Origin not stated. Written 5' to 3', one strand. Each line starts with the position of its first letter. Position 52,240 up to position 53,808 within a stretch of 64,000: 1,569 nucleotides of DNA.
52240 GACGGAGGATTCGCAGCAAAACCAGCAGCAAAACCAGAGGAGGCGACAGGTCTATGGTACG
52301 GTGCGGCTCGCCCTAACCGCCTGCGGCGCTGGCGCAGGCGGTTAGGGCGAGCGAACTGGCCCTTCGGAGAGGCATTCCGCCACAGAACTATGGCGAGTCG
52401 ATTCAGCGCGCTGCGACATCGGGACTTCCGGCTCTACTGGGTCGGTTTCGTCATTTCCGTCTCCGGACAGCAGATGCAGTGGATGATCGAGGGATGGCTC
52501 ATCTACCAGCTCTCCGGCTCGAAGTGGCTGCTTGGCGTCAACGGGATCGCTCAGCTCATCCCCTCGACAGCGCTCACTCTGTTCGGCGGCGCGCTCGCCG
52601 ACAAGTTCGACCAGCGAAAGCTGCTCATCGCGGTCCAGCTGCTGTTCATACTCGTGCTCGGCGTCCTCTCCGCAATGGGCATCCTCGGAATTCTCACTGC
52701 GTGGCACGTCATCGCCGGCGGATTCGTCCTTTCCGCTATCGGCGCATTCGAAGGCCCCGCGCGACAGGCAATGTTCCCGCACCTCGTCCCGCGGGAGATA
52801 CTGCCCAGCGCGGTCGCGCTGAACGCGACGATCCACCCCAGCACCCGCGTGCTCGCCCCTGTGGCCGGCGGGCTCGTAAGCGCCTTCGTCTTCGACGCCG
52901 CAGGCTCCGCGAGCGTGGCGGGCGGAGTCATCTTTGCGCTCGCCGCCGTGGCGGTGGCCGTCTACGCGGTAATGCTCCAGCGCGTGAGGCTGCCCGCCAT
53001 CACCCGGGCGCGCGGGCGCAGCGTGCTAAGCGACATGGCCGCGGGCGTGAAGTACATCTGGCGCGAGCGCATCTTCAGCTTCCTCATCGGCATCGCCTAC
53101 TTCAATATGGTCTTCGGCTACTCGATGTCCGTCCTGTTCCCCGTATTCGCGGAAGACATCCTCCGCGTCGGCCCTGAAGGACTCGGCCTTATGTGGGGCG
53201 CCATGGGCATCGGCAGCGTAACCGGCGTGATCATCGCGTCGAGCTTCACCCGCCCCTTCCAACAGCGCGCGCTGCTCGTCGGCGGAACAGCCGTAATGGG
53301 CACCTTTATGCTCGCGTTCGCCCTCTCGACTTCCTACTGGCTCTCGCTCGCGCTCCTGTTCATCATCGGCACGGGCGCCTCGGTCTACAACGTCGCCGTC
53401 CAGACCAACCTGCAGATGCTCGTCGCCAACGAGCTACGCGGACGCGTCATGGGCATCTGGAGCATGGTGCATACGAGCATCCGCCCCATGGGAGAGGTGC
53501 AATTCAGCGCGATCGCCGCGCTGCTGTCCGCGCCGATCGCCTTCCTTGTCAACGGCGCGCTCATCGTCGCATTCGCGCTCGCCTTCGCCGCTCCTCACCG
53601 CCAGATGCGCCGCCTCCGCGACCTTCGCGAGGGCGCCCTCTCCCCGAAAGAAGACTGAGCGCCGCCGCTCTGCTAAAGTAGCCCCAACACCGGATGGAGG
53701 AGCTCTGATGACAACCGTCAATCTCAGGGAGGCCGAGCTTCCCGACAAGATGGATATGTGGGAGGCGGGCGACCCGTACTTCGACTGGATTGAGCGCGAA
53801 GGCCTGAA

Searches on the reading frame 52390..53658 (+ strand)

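Call 26: search_protein_families(library=pfam, proteins=[window:52390-53658:+], max_evalue=0.00001)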
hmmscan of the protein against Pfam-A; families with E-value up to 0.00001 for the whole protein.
window:52390-53658:+ (422 aa): 2 families
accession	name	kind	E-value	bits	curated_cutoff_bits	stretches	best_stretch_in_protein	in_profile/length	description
PF05977.19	MFS_3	-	1e-36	126.9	27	1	3-399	2-390/524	Transmembrane secretion effector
PF07690.21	MFS_1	-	8.7e-26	91.1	33.4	1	17-363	2-341/347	Major Facilitator Superfamily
